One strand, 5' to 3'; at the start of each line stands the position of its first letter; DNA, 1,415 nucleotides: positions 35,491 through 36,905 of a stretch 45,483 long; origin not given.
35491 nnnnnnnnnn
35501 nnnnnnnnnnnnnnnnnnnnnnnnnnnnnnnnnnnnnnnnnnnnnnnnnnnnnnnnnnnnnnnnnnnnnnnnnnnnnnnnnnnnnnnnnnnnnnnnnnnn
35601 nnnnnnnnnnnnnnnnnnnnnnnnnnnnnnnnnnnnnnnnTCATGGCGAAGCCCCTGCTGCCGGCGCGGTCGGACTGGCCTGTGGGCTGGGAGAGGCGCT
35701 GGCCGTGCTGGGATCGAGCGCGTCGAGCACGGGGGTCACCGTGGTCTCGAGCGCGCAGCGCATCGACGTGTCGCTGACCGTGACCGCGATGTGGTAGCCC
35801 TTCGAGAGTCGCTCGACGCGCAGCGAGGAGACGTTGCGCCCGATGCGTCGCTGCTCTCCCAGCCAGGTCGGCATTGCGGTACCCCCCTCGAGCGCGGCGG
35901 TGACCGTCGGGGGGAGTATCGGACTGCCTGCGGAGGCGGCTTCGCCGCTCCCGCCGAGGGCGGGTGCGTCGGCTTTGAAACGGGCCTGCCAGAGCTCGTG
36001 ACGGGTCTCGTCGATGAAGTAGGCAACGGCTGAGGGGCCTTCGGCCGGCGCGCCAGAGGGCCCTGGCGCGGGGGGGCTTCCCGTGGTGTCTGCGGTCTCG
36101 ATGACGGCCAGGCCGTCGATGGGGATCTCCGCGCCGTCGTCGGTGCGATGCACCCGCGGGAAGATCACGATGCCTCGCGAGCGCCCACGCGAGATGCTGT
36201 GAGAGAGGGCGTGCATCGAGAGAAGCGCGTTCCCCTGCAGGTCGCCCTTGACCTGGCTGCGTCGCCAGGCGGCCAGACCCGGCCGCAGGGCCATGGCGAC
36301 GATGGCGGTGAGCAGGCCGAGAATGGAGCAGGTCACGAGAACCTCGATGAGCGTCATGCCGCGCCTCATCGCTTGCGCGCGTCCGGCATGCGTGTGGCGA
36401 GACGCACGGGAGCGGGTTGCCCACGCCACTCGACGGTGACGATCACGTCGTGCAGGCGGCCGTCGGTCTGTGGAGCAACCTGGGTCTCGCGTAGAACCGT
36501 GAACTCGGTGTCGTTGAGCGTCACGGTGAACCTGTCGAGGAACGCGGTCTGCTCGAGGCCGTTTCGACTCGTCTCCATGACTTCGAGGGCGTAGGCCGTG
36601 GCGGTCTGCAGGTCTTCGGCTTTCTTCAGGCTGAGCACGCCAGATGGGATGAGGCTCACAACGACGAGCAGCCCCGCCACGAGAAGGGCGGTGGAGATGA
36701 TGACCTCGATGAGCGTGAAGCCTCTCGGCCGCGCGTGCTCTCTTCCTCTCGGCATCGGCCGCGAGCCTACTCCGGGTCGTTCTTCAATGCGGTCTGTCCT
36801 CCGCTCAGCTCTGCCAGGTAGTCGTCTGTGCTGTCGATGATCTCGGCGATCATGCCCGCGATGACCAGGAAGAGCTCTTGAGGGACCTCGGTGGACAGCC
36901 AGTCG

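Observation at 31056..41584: Candidate second-messenger-controlled pseudopilus / type IV filament module with an unusual gene set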

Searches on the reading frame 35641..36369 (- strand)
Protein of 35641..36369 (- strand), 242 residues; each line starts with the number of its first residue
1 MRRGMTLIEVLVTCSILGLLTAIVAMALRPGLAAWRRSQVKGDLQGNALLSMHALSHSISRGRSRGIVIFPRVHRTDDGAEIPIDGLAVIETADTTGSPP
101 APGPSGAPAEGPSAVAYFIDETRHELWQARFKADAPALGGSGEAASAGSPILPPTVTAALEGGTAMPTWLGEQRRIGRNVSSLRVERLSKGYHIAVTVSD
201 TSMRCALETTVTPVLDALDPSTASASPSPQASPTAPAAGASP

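Call 3: search_protein_families(library=pfam, proteins=[window:35641-36369:-], max_evalue=0.01)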
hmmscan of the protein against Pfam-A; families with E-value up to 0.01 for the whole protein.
window:35641-36369:- (242 aa): 1 family
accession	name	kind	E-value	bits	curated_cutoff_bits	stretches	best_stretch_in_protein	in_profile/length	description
PF07963.17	N_methyl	-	1e-05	25.3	21.2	1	2-24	4-26/27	Prokaryotic N-terminal methylation motif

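Call 20: search_protein_families(library=ncbifam, proteins=[window:35641-36369:-], max_evalue=0.1)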
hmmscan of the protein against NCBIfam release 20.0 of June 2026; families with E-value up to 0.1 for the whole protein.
window:35641-36369:- (242 aa): 5 families
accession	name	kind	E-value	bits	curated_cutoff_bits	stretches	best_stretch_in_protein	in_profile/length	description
TIGR02532.1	IV_pilin_GFxxxE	domain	1.4e-05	24.8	16.3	1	2-25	1-24/24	prepilin-type N-terminal cleavage/methylation domain-containing protein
TIGR01710.1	typeII_sec_gspG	equivalog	0.0014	18.7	88.85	1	3-45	1-43/134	type II secretion system major pseudopilin GspG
TIGR01708.2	typeII_sec_gspH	equivalog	0.015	15.3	80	1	3-29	2-28/169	type II secretion system minor pseudopilin GspH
NF047827.1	T3SSXpsH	equivalog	0.031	14.1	160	1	3-77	1-72/145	type II secretion system protein XpsH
TIGR01707.1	gspI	equivalog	0.092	13.2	44.35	0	4-24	1-21/101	type II secretion system minor pseudopilin GspI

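Call 21: search_protein_families(library=pfam, proteins=[window:35641-36369:-], max_evalue=10)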
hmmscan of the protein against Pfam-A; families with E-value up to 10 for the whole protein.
window:35641-36369:- (242 aa): 1 family
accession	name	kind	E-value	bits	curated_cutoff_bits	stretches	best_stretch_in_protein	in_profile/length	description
PF07963.17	N_methyl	-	1e-05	25.3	21.2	1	2-24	4-26/27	Prokaryotic N-terminal methylation motif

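Call 78: search_solved_structures(query=A7, max_evalue=10)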
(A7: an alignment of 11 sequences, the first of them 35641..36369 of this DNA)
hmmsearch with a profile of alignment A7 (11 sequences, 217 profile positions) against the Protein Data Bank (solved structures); distinct sequences matched with E-value up to 10: 3.
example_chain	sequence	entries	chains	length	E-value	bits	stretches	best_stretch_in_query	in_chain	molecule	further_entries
7tgg_A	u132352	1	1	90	0.021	18.1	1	5-29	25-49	Geopilin domain 1 protein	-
9egp_A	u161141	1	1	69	0.033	17.4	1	5-30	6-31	Geopilin domain 1 protein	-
9laa_A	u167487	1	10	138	0.46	13.7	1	4-29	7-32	Type IV pilin protein PilA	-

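Call 97: search_protein_families(library=padloc, proteins=[window:35641-36369:-], max_evalue=0.001)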
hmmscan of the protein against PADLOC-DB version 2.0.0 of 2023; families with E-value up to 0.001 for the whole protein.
window:35641-36369:- (242 aa): 0 families

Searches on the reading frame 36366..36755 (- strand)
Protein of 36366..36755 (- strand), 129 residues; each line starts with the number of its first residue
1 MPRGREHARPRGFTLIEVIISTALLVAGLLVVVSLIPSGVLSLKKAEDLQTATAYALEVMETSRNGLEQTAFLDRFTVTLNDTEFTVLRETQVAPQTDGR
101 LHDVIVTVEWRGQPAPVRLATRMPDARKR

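Call 3: search_protein_families(library=pfam, proteins=[window:36366-36755:-], max_evalue=0.01)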
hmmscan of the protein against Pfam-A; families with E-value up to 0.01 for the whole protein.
window:36366-36755:- (129 aa): 1 family
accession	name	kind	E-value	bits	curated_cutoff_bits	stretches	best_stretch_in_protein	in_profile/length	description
PF07963.17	N_methyl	-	3.5e-05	23.6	21.2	1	11-32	5-26/27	Prokaryotic N-terminal methylation motif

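Call 20: search_protein_families(library=ncbifam, proteins=[window:36366-36755:-], max_evalue=0.1)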
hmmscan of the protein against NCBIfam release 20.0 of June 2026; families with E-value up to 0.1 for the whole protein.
window:36366-36755:- (129 aa): 9 families
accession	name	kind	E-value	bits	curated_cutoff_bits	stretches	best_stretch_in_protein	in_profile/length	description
NF047828.1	T3SSXpsI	equivalog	2.6e-07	30.7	150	1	11-113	2-114/132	type II secretion system protein XpsI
TIGR02523.1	type_IV_pilV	equivalog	4.3e-06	27.3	52.2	1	11-66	2-57/139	type IV pilus modification protein PilV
NF041013.1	T4P_ComGE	equivalog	4.8e-06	26.6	49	1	11-87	4-78/83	competence type IV pilus minor pilin ComGE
NF006453.0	PRK08808.1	equivalog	0.00011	21.3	295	1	8-49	4-45/211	type II secretion system protein J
TIGR02598.1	TIGR02598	subfamily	0.00016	21.9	51.4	1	12-60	1-48/151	Verru_Chthon cassette protein B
TIGR02532.1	IV_pilin_GFxxxE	domain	0.0044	16.8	16.3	1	11-32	2-23/24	prepilin-type N-terminal cleavage/methylation domain-containing protein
TIGR02599.1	TIGR02599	subfamily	0.025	13.8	256.5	1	12-84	1-73/361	Verru_Chthon cassette protein C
NF041002.1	pilin_ComGF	equivalog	0.044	14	80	1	11-38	2-29/139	competence type IV pilus minor pilin ComGF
TIGR01710.1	typeII_sec_gspG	equivalog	0.054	13.5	88.85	1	11-54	1-40/134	type II secretion system major pseudopilin GspG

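Call 21: search_protein_families(library=pfam, proteins=[window:36366-36755:-], max_evalue=10)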
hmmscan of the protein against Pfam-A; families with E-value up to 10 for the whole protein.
window:36366-36755:- (129 aa): 1 family
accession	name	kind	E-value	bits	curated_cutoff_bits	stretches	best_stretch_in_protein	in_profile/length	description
PF07963.17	N_methyl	-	3.5e-05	23.6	21.2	1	11-32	5-26/27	Prokaryotic N-terminal methylation motif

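Call 77: search_solved_structures(query=A6, max_evalue=10)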
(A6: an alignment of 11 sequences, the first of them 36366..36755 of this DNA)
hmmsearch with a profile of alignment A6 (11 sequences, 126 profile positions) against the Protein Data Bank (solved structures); distinct sequences matched with E-value up to 10: 6.
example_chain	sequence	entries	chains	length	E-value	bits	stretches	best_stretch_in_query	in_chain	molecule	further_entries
8wlj_A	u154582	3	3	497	0.76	12.7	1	6-51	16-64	Synaptic vesicular amine transporter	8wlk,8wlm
8wll_A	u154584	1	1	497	0.76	12.7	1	6-51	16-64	Synaptic vesicular amine transporter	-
8ucj_A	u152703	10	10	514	0.8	12.6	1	6-51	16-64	Synaptic vesicular amine transporter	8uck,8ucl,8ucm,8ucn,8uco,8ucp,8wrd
2l6w_A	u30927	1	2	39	0.81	12.6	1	15-43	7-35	Beta-type platelet-derived growth factor receptor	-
8x3k_A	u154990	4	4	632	1.1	12.2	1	6-51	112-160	Soluble cytochrome b562,Synaptic vesicular amine transporter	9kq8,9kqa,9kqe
7o4i_4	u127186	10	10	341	1.8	11.5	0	15-38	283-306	General transcription and DNA repair factor IIH subunit TFB4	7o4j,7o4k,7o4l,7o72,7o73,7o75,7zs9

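Call 97: search_protein_families(library=padloc, proteins=[window:36366-36755:-], max_evalue=0.001)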
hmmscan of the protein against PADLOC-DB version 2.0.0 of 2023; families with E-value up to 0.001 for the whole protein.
window:36366-36755:- (129 aa): 0 families
